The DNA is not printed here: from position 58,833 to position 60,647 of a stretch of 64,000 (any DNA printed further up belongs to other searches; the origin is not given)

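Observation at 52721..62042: Two non-pyrrolysine MttB-family methyltransferases with a MetF-like gene but no corrinoid protein, in a THF/formate-oxidation cluster of an apparently aerobic organism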

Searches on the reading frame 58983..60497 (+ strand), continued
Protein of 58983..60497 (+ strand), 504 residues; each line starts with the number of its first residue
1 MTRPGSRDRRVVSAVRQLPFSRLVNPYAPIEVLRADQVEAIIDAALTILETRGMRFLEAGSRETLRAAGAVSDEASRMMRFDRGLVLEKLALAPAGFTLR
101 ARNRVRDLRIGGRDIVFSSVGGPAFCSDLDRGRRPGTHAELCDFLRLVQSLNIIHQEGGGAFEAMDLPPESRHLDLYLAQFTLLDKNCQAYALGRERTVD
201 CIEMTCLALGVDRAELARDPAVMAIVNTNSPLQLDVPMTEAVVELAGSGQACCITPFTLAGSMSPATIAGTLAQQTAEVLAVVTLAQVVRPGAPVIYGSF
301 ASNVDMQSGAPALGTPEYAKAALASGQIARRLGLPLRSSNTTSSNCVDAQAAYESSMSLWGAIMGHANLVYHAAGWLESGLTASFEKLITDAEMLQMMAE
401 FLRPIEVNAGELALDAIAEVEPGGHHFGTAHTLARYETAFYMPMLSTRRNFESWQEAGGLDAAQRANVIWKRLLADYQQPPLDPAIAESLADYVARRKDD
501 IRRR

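Call 34: find_encoding_contigs(protein=P0384, flank=10000, max_places=2)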
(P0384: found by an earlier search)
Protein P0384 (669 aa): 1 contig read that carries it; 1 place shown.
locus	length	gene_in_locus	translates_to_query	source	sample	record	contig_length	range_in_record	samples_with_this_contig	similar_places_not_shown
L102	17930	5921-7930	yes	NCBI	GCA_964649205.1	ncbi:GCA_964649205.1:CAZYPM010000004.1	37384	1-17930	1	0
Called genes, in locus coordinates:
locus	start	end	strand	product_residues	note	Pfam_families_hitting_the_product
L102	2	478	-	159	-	?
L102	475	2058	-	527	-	PF00070:Pyr_redox (faint), PF00890:FAD_binding_2 (faint), PF01266:DAO (weak), PF07992:Pyr_redox_2 (faint), PF12831:FAD_oxidored (weak), PF13450:NAD_binding_8, PF01593:Amino_oxidase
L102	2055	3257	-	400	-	PF01571:GCV_T, PF08669:GCV_T_C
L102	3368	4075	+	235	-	PF02607:B12-binding_2, PF02310:B12-binding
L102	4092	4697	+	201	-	PF07796:DUF1638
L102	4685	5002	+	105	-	PF13769:Virulence_fact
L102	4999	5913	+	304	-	PF00809:Pterin_bind, PF03599:CdhD (weak)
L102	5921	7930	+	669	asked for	PF00111:Fer2 (weak), PF17650:RACo_linker, PF17651:Raco_middle, PF14574:RACo_C_ter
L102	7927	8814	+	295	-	PF02219:MTHFR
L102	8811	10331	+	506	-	PF06253:MTTB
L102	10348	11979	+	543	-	PF01268:FTHFS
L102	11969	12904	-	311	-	PF00763:THF_DHG_CYH, PF02882:THF_DHG_CYH_C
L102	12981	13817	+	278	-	PF02634:FdhD-NarQ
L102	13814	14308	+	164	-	PF01257:2Fe-2S_thioredx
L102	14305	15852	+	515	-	PF01512:Complex1_51K, PF10589:NADH_4Fe-4S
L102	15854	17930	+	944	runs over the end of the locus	PF13510:Fer2_4, PF10588:NADH-G_4Fe-4S_3, PF12838:Fer4_7, PF13237:Fer4_10 (weak), PF14697:Fer4_21 (weak), PF04879:Molybdop_Fe4S4, PF00384:Molybdopterin, PF01568:Molydop_binding, +2 more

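Call 35: find_encoding_contigs(protein=P0291, flank=9000, max_places=2)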
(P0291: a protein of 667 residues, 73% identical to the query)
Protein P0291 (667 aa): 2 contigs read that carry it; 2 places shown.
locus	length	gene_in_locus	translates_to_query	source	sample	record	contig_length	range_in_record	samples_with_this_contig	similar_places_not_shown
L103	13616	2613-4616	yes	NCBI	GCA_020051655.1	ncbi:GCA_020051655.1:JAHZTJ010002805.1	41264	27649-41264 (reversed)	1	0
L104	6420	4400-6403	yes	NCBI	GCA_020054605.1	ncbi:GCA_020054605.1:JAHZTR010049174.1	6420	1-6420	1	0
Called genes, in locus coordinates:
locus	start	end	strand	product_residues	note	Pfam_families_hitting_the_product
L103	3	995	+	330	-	?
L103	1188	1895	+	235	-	PF02607:B12-binding_2, PF02310:B12-binding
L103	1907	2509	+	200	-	PF07796:DUF1638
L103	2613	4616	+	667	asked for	PF00111:Fer2 (weak), PF17650:RACo_linker, PF17651:Raco_middle, PF14574:RACo_C_ter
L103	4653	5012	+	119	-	PF06253:MTTB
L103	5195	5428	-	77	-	-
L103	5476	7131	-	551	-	PF01645:Glu_synthase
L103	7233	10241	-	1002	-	PF00353:HemolysinCabind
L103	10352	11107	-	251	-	PF00106:adh_short, PF08659:KR, PF13561:adh_short_C2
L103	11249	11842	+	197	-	PF09351:DUF1993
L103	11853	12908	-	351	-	PF08240:ADH_N (weak), PF00107:ADH_zinc_N, PF13602:ADH_zinc_N_2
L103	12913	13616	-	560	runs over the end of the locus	PF03007:WS_DGAT_cat, PF06974:WS_DGAT_C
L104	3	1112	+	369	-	?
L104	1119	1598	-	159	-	PF13279:4HBT_2, PF03061:4HBT (weak)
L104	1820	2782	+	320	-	PF00248:Aldo_ket_red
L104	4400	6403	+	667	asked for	PF00111:Fer2 (weak), PF17650:RACo_linker, PF17651:Raco_middle, PF14574:RACo_C_ter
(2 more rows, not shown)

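Call 48: find_encoding_contigs(protein=P0187, flank=9000, max_places=2)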
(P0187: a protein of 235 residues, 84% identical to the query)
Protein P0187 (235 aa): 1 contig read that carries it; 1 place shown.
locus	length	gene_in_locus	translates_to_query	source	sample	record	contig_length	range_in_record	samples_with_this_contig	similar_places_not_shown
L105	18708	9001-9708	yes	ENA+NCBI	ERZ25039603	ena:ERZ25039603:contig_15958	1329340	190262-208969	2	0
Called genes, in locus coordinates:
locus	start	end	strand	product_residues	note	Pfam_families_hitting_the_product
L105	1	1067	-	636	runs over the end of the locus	PF03169:OPT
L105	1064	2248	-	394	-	PF02353:CMAS, PF13489:Methyltransf_23, PF08241:Methyltransf_11, PF08242:Methyltransf_12, PF13649:Methyltransf_25, PF13847:Methyltransf_31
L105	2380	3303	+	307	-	PF01791:DeoC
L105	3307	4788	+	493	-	PF00171:Aldedh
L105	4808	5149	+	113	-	PF00171:Aldedh (weak)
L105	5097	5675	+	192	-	PF00171:Aldedh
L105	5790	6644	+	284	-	PF05433:Rick_17kDa_Anti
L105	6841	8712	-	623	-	PF01979:Amidohydro_1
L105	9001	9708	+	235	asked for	PF02607:B12-binding_2, PF02310:B12-binding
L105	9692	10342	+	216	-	PF07796:DUF1638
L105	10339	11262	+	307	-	PF00809:Pterin_bind, PF03599:CdhD (weak)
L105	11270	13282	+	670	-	PF00111:Fer2 (weak), PF17650:RACo_linker, PF17651:Raco_middle, PF14574:RACo_C_ter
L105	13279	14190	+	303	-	PF02219:MTHFR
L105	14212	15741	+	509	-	PF06253:MTTB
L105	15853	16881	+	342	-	PF00480:ROK, PF02685:Glucokinase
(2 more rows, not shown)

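Call 57: search_protein_families(library=pfam, proteins=[L068:8141-9190:-, L068:9194-10081:-, L068:10135-11466:-, L068:11537-13186:+, L068:13179-14732:+, L068:14722-15939:+, L055:559-1839:-, L055:2074-3762:+, L087:3504-4457:+, L087:11318-11635:+], max_evalue=0.0001)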
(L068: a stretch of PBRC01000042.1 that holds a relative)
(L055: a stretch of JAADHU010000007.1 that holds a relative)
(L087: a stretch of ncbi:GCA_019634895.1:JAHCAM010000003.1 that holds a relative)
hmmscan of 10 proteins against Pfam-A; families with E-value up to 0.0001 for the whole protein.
L068:8141-9190:- (349 aa): 1 family
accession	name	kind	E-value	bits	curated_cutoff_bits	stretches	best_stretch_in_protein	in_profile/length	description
PF04371.20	PAD_porph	-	2.3e-109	365.9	25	1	10-334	1-321/321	Porphyromonas-type peptidyl-arginine deiminase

L068:9194-10081:- (295 aa): 1 family
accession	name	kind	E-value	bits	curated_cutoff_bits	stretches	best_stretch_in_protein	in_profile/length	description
PF00795.27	CN_hydrolase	-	2.7e-61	207.6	23.2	1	9-269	1-255/256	Carbon-nitrogen hydrolase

L068:10135-11466:- (443 aa): 1 family
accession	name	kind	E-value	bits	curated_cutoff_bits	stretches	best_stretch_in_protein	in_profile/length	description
PF00202.27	Aminotran_3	-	2e-83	280.8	30.5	1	30-437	10-401/403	Aminotransferase class-III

L068:11537-13186:+ (549 aa): 8 families
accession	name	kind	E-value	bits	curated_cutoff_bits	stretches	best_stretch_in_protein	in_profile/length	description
PF01593.30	Amino_oxidase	-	9.6e-13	48.6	19.8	1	27-532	3-442/443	Flavin containing amine oxidoreductase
PF01266.30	DAO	-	3.4e-12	47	27.9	1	17-54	1-39/353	FAD dependent oxidoreductase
PF13450.12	NAD_binding_8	-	2.3e-10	41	21.9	1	20-77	1-54/68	NAD(P)-binding Rossmann-like domain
PF00890.30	FAD_binding_2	-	4e-07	30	20.4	1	17-55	1-39/414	FAD binding domain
PF07992.20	Pyr_redox_2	-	2.1e-06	27.8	26.1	0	16-48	1-33/291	Pyridine nucleotide-disulphide oxidoreductase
PF01946.23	Thi4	-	5.5e-06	26.2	26.2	1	14-54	16-57/235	Thi4 family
PF00996.24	GDI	-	2.2e-05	23.6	23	1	14-64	3-53/436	GDP dissociation inhibitor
PF12831.13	FAD_oxidored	-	2.7e-05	24.1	27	1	17-87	1-71/416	FAD dependent oxidoreductase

L068:13179-14732:+ (517 aa): 10 families
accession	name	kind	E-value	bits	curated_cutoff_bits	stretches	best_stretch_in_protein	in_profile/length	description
PF01593.30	Amino_oxidase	-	1.7e-18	67.6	19.8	1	15-501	3-430/443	Flavin containing amine oxidoreductase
PF13450.12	NAD_binding_8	-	1.8e-13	51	21.9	1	8-65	1-59/68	NAD(P)-binding Rossmann-like domain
PF01266.30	DAO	-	7.6e-12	45.9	27.9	1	5-43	1-39/353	FAD dependent oxidoreductase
PF00890.30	FAD_binding_2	-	6.7e-09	35.9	20.4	0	6-44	2-37/414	FAD binding domain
PF03486.20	HI0933_like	-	1.2e-08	35.2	50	0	5-39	2-36/244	HI0933-like protein Rossmann domain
PF07992.20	Pyr_redox_2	-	4.1e-08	33.4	26.1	0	5-38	144-177/291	Pyridine nucleotide-disulphide oxidoreductase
PF00070.33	Pyr_redox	-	7.6e-08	33.2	22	0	5-39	1-35/82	Pyridine nucleotide-disulphide oxidoreductase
PF01946.23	Thi4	-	1.1e-06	28.5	26.2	1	5-43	19-58/235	Thi4 family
PF12831.13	FAD_oxidored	-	1.9e-05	24.6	27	0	6-44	2-40/416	FAD dependent oxidoreductase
PF01494.25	FAD_binding_3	-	3.5e-05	23.6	22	0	4-36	2-34/349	FAD binding domain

L068:14722-15939:+ (405 aa): 2 families
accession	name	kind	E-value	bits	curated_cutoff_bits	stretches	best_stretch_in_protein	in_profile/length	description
PF01571.26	GCV_T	-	2.4e-56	191.3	25.6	1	34-269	11-251/255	Aminomethyltransferase folate-binding domain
PF08669.17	GCV_T_C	-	1.7e-05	25.1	25.9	1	306-391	1-78/80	Glycine cleavage T-protein C-terminal barrel domain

L055:559-1839:- (426 aa): 1 family
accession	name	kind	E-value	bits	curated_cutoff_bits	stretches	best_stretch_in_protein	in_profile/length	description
PF07690.21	MFS_1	-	1.8e-51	175.5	33.4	1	13-381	2-346/347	Major Facilitator Superfamily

L055:2074-3762:+ (562 aa): 11 families
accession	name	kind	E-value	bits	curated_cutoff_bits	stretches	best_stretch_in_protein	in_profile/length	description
PF01593.30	Amino_oxidase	-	5.7e-20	72.5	19.8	1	43-373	3-295/443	Flavin containing amine oxidoreductase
PF01266.30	DAO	-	7.6e-14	52.4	27.9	1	33-68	1-37/353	FAD dependent oxidoreductase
PF13450.12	NAD_binding_8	-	7.1e-11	42.7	21.9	1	36-89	1-49/68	NAD(P)-binding Rossmann-like domain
PF07992.20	Pyr_redox_2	-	4.7e-10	39.8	26.1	1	33-80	2-51/291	Pyridine nucleotide-disulphide oxidoreductase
PF00890.30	FAD_binding_2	-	1.7e-07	31.2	20.4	0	33-70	1-38/414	FAD binding domain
PF01946.23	Thi4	-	6e-07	29.4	26.2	1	28-70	14-57/235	Thi4 family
PF00070.33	Pyr_redox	-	7.7e-07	30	22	0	279-318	42-82/82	Pyridine nucleotide-disulphide oxidoreductase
PF12831.13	FAD_oxidored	-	2.2e-06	27.7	27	1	33-76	1-44/416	FAD dependent oxidoreductase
PF03486.20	HI0933_like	-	2.8e-06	27.4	50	0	33-67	2-36/244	HI0933-like protein Rossmann domain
PF01134.28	GIDA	-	9.6e-06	25.3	22.1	0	33-90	1-47/391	Glucose inhibited division protein A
PF01494.25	FAD_binding_3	-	8.4e-05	22.4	22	0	32-64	2-34/349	FAD binding domain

L087:3504-4457:+ (317 aa): 1 family
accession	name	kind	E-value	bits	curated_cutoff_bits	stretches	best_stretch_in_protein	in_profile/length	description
PF11583.14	AurF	-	2.2e-06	27.5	29.6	1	114-225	110-220/282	P-aminobenzoate N-oxygenase AurF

L087:11318-11635:+ (105 aa): 1 family
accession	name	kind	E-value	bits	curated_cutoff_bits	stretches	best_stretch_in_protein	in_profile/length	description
PF13769.11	Virulence_fact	-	1.3e-20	73.9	25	1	8-91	2-81/81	Virulence factor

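Call 65: find_encoding_contigs(protein=P0270, flank=8000, max_places=2)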
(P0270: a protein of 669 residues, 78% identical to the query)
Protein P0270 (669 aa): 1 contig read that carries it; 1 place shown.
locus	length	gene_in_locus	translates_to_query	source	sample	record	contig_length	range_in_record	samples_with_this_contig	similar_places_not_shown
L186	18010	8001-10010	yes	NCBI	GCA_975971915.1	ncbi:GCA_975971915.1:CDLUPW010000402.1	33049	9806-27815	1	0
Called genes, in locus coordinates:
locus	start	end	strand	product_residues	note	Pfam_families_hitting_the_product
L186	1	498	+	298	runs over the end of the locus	PF00248:Aldo_ket_red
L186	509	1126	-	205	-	PF00440:TetR_N, PF13977:TetR_C_6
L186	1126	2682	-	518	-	PF00070:Pyr_redox (faint), PF00890:FAD_binding_2 (faint), PF01593:Amino_oxidase (faint), PF03486:HI0933_like (faint), PF12831:FAD_oxidored (weak), PF13450:NAD_binding_8 (weak)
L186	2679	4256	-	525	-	PF00890:FAD_binding_2 (faint), PF01266:DAO, PF01593:Amino_oxidase, PF07992:Pyr_redox_2 (faint), PF12831:FAD_oxidored, PF13450:NAD_binding_8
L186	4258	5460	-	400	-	PF01571:GCV_T, PF08669:GCV_T_C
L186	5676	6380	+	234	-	PF02607:B12-binding_2, PF02310:B12-binding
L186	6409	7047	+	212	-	PF07796:DUF1638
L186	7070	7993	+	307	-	PF00809:Pterin_bind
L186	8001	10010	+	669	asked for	PF00111:Fer2 (weak), PF17650:RACo_linker, PF17651:Raco_middle, PF14574:RACo_C_ter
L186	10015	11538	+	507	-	PF06253:MTTB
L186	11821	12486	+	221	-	PF00702:Hydrolase, PF13419:HAD_2, PF13242:Hydrolase_like (weak)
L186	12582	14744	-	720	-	PF19313:DUF5916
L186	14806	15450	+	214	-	PF07336:ABATE, PF11706:zf-CGNR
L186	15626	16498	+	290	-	PF05368:NmrA, PF13460:NAD_binding_10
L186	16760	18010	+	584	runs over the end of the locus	-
